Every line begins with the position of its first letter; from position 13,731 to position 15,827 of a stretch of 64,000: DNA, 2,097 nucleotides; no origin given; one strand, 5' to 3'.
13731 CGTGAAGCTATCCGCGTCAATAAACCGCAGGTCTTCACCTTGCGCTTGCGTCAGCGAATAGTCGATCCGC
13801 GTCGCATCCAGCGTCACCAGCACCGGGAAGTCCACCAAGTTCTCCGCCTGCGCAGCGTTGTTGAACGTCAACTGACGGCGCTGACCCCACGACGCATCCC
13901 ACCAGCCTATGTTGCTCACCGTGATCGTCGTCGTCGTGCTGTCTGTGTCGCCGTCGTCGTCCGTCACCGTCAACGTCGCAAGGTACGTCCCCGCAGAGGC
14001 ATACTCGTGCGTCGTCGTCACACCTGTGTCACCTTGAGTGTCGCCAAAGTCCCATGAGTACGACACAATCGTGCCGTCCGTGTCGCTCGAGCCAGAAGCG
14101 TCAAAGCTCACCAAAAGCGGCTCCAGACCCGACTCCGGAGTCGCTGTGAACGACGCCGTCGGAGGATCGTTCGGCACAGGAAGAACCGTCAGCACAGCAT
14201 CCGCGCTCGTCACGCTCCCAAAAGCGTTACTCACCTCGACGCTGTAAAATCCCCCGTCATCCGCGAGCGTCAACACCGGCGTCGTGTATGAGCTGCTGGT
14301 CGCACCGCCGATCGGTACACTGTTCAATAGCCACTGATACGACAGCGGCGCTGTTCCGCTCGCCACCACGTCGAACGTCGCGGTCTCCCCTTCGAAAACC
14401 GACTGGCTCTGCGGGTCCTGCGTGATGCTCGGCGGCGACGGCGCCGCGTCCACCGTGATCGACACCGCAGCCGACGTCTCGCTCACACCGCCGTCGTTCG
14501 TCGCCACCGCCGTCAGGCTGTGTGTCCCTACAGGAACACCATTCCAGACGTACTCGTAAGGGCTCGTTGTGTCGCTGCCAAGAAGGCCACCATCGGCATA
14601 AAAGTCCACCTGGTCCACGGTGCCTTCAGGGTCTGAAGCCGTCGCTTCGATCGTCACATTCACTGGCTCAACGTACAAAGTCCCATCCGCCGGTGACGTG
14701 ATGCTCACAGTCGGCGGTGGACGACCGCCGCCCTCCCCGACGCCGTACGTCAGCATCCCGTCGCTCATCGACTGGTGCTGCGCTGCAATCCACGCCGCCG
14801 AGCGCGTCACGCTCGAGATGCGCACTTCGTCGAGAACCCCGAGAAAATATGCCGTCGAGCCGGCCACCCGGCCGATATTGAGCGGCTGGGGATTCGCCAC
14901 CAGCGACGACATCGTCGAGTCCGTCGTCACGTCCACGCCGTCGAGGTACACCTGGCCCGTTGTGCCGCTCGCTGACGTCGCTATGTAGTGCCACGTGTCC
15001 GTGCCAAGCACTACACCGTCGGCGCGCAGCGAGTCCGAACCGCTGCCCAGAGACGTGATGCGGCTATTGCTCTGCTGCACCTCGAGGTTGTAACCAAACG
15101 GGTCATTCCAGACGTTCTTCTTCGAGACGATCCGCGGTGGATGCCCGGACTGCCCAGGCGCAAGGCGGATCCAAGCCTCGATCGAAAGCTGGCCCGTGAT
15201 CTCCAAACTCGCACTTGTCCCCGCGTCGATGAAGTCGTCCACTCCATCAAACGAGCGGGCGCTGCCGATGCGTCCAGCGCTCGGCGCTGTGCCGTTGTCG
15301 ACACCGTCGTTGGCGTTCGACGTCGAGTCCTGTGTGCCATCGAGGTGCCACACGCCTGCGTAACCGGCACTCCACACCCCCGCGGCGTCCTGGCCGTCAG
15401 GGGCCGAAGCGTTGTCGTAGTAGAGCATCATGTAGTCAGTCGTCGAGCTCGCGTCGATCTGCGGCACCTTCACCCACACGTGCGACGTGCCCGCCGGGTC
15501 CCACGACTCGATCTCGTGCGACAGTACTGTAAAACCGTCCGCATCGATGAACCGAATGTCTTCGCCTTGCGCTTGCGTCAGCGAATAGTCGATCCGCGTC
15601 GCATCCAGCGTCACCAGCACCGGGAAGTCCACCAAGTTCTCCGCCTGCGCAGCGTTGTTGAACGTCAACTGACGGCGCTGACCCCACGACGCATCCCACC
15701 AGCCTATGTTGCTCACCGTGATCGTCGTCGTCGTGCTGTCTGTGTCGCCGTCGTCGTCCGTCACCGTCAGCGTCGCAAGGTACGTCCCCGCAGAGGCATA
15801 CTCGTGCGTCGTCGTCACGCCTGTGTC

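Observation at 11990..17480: Three near-identical in-frame 1797-bp tandem repeats inside the giant gene (recent expansion / copy-number variable region)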

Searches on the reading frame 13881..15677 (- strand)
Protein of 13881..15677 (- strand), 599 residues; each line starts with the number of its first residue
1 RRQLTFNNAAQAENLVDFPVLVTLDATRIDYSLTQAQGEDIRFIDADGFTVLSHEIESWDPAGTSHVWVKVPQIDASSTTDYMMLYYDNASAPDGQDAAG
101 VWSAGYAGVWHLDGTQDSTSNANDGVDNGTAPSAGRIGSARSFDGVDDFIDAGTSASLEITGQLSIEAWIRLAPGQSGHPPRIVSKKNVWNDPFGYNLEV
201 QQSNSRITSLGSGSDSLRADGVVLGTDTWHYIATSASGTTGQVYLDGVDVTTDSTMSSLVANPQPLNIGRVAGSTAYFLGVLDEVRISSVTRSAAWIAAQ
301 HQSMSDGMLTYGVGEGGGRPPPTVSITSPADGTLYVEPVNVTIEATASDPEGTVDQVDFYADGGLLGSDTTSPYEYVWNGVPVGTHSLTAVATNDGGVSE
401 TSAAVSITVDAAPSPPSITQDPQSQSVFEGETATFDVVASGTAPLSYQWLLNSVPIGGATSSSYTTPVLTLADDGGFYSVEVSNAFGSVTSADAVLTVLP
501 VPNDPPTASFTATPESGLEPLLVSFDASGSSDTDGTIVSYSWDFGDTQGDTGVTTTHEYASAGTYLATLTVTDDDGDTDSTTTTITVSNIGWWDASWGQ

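Call 16: find_related_loci(query=window:13881-15677:-, collection=genome_contigs, flank=10000)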
Query window:13881-15677:- (599 aa) in genome_contigs; peptide patterns used: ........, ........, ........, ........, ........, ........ (x = any residue, [..] = any of these).
50 stretches matched a pattern; 6 encode a relative of the query (tblastn E <= 1e-3); 6 distinct loci.
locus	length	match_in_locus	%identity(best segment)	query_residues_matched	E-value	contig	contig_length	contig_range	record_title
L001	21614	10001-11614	41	313-509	1e-19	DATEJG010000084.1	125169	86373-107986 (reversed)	MAG TPA_asm: Steroidobacteraceae bacterium isolate SMAG_U8858 k141_1912806, whole genome shotgun sequence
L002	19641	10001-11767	36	427-588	9e-13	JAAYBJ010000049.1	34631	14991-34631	MAG: Candidatus Hydrogenedentota bacterium isolate AS06rmzACSIP_301 81354_AS06, whole genome shotgun sequence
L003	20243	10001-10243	44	505-588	3e-12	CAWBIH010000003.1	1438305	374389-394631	MAG: uncultured Actinomycetota bacterium isolate MFD09212.bin.1.18 genome assembly, contig: contig_2175, whole genome sh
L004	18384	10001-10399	31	340-496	2e-9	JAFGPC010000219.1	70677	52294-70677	MAG: Sedimentisphaerales bacterium isolate Zod_Metabat.67 k87_14705625, whole genome shotgun sequence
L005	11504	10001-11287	26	89-302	8e-7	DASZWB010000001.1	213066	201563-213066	MAG TPA_asm: Candidatus Saccharimonadales bacterium isolate SMAG_U6146 k141_403142, whole genome shotgun sequence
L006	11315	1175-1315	46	540-587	3e-6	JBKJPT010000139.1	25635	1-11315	MAG: Flavobacteriales bacterium isolate ant_bin.469 k117_3418580, whole genome shotgun sequence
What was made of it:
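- Tried and rejected: It gave only distant partial matches (26-46% identity, 1e-19 or weaker), so the organism could not be named that way (call 16).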

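Call 19: find_homologous_proteins(query=window:13881-15677:-, max_evalue=0.00001)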
Query window:13881-15677:- (599 aa): 858 proteins with E <= 0.00001 among 8000 candidates; the best 120 are listed.
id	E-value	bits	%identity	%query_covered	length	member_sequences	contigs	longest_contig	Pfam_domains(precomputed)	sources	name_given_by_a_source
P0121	2.3e-142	494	54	15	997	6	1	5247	PF07495.20,PF15418.13,PF21868.4,PF00801.27,PF17957.8,PF13750.13,PF16640.12,PF14041.12,PF25023.2,PF06832.19,PF18911.7,PF22352.3,PF14686.13,PF24421.2,PF22904.4,PF19077.7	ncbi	-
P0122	1.8e-138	481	33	45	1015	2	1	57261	PF07495.20,PF14347.12,PF00801.27,PF17957.8,PF13750.13,PF16640.12,PF14041.12,PF25023.2,PF24517.3,PF24421.2,PF09430.17,PF22904.4,PF19077.7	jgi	jgi:RHS repeat-associated protein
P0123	3.3e-136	474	32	36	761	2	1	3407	PF07495.20,PF15418.13,PF21868.4,PF00801.27,PF18981.7,PF17957.8,PF13750.13,PF14524.13,PF16640.12,PF14041.12,PF18911.7,PF24421.2,PF13860.13,PF27334.1,PF22904.4,PF19077.7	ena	-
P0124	3.7e-135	470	50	15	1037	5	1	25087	PF07679.23,PF13895.13,PF13927.13,PF07603.18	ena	-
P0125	2.3e-134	468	35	45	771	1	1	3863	PF07495.20,PF22352.3,PF00801.27,PF17957.8,PF13750.13,PF24421.2,PF16640.12,PF06832.19,PF19077.7,PF16967.12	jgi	jgi:hypothetical protein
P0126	6.9e-132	460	49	49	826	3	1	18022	PF22352.3,PF00801.27,PF13927.13,PF17957.8,PF10102.15,PF18911.7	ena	-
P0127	1.3e-131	459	33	45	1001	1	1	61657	PF07495.20,PF15418.13,PF00801.27,PF17957.8,PF13750.13,PF24421.2,PF19077.7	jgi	-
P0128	7.7e-131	456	45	55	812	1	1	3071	PF13385.14,PF10102.15,PF02210.32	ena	-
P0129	7.2e-129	450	39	35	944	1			PF21287.4,PF07679.23,PF13895.13,PF13927.13,PF28432.1,PF02832.23,PF24908.1,PF05345.19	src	-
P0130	4.1e-128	447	35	43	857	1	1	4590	PF07495.20,PF23623.2,PF15418.13,PF00801.27,PF18981.7,PF17957.8,PF13750.13,PF16640.12,PF18911.7,PF24421.2,PF22904.4,PF19077.7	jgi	jgi:Bacterial Ig domain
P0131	1.2e-120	422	40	37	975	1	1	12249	PF07495.20,PF15418.13,PF21868.4,PF00801.27,PF17957.8,PF13750.13,PF16640.12,PF25023.2,PF06832.19,PF22352.3,PF24421.2,PF19077.7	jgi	jgi:RHS repeat-associated protein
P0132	4.8e-118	414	29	74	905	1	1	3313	PF07495.20,PF00801.27,PF02494.23,PF22058.3,PF17957.8,PF13385.14,PF13750.13,PF16640.12,PF06832.19,PF16967.12,PF18911.7,PF13944.13,PF24421.2,PF22904.4,PF19077.7,PF28299.1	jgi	-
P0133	7.9e-115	403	57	20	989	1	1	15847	PF07679.23,PF13895.13,PF13927.13,PF06739.18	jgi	-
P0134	8.2e-114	400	53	20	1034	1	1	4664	PF07679.23,PF13895.13,PF13927.13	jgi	-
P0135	1.4e-111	392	53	16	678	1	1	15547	PF07495.20,PF21868.4,PF00801.27,PF17957.8,PF13750.13,PF16640.12,PF14041.12,PF06832.19,PF22352.3,PF14686.13,PF24421.2,PF09430.17,PF19077.7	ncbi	-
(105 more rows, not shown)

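Call 21: find_encoding_contigs(protein=P0126, flank=10000, max_places=3)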
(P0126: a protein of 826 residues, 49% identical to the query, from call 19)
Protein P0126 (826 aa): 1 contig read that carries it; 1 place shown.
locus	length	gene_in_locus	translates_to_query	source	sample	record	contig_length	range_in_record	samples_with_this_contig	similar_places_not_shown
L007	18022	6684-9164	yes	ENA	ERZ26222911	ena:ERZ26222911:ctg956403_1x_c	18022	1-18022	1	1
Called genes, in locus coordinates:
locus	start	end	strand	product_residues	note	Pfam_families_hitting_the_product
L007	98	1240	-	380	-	-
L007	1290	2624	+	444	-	PF17957:Big_7 (weak), PF13927:Ig_3 (weak), PF00801:PKD, PF18911:PKD_4, PF10102:DUF2341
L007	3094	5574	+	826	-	PF17957:Big_7 (weak), PF22352:K319L-like_PKD (faint), PF13927:Ig_3 (weak), PF00801:PKD, PF18911:PKD_4, PF10102:DUF2341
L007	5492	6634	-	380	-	-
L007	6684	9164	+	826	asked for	PF17957:Big_7 (weak), PF22352:K319L-like_PKD (faint), PF13927:Ig_3 (weak), PF00801:PKD, PF18911:PKD_4, PF10102:DUF2341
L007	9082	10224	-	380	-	-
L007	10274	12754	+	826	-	PF17957:Big_7 (weak), PF22352:K319L-like_PKD (faint), PF13927:Ig_3 (weak), PF00801:PKD, PF18911:PKD_4, PF10102:DUF2341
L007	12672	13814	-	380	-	-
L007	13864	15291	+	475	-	PF17957:Big_7 (weak), PF13927:Ig_3 (weak), PF00801:PKD, PF18911:PKD_4, PF10102:DUF2341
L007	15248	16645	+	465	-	PF13385:Laminin_G_3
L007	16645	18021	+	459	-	?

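Call 29: search_solved_structures(query=window:13881-15677:-, max_evalue=0.001)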
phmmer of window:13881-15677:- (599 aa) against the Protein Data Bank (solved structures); distinct sequences matched with E-value up to 0.001: 31.
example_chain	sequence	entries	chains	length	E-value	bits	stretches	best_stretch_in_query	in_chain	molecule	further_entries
9ncf_S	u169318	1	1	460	7.4e-35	124.2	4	382-502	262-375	Immunoglobulin-like domain protein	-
9c2d_S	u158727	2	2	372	2e-30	109.6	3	411-497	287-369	Tail protein | Putative tail protein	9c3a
3pdd_A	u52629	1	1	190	6.1e-20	74.9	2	321-411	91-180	Glycoside hydrolase, family 9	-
9lrk_A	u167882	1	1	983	8.3e-20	74.5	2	516-590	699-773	Collagenase ColH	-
9lqj_A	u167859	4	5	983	8.3e-20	74.5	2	516-590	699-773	Collagenase ColH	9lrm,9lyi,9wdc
9kvu_A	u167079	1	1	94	1.8e-16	63.5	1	318-410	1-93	bacterial immunoglobulin domain B1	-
9x9r_A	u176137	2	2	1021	2.4e-16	63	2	315-415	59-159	Chitodextrinase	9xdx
4aqo_A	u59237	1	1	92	3.8e-14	55.8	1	503-589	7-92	COLLAGENASE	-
4jrw_A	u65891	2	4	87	7.8e-14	54.8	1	506-589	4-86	Collagenase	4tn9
4l9d_A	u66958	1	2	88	1.2e-13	54.2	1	521-587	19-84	Protease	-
2y72_A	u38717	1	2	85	2.2e-13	53.3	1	512-589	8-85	COLLAGENASE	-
2c26_A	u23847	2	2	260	2.7e-13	53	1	502-589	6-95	ENDOGLUCANASE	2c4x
4u7k_A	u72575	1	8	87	5.7e-13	51.9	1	516-587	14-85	ColH protein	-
4u6t_A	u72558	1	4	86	6.7e-13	51.7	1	516-587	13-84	ColH protein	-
2y3u_A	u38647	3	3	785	2.4e-12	49.9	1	503-589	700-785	COLLAGENASE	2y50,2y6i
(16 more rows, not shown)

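Call 44: search_protein_representatives(protein=window:13881-15677:-)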
Query: 599 residues. Proteins with E-value up to 0.001 (for the whole library): 194957; up to 1e-10: 90512; up to 1e-30: 19436. The best 150 are listed.
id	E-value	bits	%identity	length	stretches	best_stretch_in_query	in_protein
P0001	0.0e+00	4505.8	88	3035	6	1-599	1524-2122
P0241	0.0e+00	2695.6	48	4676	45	320-416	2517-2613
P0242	0.0e+00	1643.2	43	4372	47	411-498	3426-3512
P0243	0.0e+00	1581.2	34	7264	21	12-342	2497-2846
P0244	0.0e+00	1565.4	53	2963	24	487-590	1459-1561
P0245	0.0e+00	1523.3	46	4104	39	501-589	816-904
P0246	0.0e+00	1464.0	42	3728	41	400-503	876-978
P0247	0.0e+00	1443.7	36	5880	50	320-418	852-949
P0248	0.0e+00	1418.1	51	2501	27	500-589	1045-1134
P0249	0.0e+00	1399.2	43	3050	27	321-415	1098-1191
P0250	0.0e+00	1295.6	49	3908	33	408-498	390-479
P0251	0.0e+00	1285.4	43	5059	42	413-498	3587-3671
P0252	0.0e+00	1285.2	39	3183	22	316-414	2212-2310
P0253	0.0e+00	1239.0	46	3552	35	413-498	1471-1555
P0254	0.0e+00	1227.3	42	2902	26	319-409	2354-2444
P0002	1.1e-188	645.3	44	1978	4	1-597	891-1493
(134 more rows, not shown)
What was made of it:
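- Tried and rejected: The exhaustive representative search gave the same picture (call 44).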

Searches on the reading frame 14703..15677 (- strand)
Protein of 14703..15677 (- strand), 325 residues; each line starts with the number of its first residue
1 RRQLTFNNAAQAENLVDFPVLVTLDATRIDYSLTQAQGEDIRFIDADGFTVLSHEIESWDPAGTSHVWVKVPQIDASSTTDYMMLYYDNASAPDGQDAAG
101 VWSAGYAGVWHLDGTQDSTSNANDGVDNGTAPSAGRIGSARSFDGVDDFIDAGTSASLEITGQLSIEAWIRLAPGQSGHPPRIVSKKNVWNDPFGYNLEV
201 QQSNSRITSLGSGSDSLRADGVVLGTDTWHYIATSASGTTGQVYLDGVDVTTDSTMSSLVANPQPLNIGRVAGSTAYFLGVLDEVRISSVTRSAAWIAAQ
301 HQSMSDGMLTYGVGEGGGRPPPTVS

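Call 45: predict_structure(alignment_id=A1)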
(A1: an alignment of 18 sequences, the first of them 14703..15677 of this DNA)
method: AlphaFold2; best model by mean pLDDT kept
length: 325 residues; sequences in the alignment: 18
mean_pLDDT: 90.8   pTM: 0.89
mean pLDDT of the five models: 90.8, 90.4, 90.1, 90.0, 81.8
residues with pLDDT >= 90: 246; 70-90: 65; 50-70: 9; < 50: 5
segments of 3 or more residues with pLDDT < 50: 321-325
pLDDT, mean of each block of 10 residues (from residue 1): 93 95 94 93 90 96 96 95 93 93 96 93 95 92 92 94 96 76 87 91 88 90 89 95 97 94 93 83 96 96 91 68 42
secondary structure, 60 per line:
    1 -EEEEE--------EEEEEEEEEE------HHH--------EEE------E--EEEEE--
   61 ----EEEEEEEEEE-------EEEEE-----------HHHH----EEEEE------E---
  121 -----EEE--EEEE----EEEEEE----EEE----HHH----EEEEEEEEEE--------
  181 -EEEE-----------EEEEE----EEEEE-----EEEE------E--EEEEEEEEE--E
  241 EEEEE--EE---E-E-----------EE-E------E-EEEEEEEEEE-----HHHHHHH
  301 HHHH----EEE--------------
elements in order: E2-6 E15-24 E42-44 E54-58 E65-74 E82-86 H98-101 E106-110 E126-128 E131-134 E139-144 E149-151 E163-172 E182-185 E197-201 E206-210 E216-219 E229-237 E240-245 E279-288 H294-304 E309-311
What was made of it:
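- On DUF2341-LamG modules (PF10102 plus PF13385): Model pLDDT is 90.8 (call 45).
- The AlphaFold2 model of DUF2341-LamG has pLDDT 90.8 and pTM 0.89 (call 45).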

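Call 61: find_related_loci(query=A1, collection=metagenome_contigs, flank=10000)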
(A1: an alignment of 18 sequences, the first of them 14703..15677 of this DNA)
Query A1 (325 aa) in metagenome_contigs; peptide patterns used: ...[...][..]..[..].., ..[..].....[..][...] (x = any residue, [..] = any of these).
600 stretches matched a pattern (row limit reached: there are more); 531 encode a relative of the query (tblastn E <= 1e-3); the best 80 are kept; 79 distinct loci.
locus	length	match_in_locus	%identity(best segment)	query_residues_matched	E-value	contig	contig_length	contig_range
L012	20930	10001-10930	53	1-312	3e-104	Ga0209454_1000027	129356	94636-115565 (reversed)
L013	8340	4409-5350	53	1-315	8e-97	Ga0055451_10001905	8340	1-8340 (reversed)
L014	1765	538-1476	54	1-315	4e-99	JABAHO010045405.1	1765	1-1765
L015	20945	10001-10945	50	1-318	4e-93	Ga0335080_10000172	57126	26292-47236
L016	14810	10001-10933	53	1-315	3e-92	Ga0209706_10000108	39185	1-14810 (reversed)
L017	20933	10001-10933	53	1-315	3e-92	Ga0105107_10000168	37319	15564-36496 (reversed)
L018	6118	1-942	50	4-318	5e-89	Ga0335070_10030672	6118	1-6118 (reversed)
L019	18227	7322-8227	50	1-305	3e-90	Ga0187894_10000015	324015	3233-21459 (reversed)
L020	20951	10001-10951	49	1-318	2e-86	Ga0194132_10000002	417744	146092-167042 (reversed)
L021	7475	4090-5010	46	1-312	9e-83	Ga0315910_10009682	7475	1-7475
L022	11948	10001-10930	47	1-315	3e-82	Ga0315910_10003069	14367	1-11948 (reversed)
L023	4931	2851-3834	47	1-318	2e-80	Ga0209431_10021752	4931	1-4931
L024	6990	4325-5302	47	1-318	8e-80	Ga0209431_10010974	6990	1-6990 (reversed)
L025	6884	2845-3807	47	1-317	9e-79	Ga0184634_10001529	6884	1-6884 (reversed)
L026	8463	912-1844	45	1-313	2e-77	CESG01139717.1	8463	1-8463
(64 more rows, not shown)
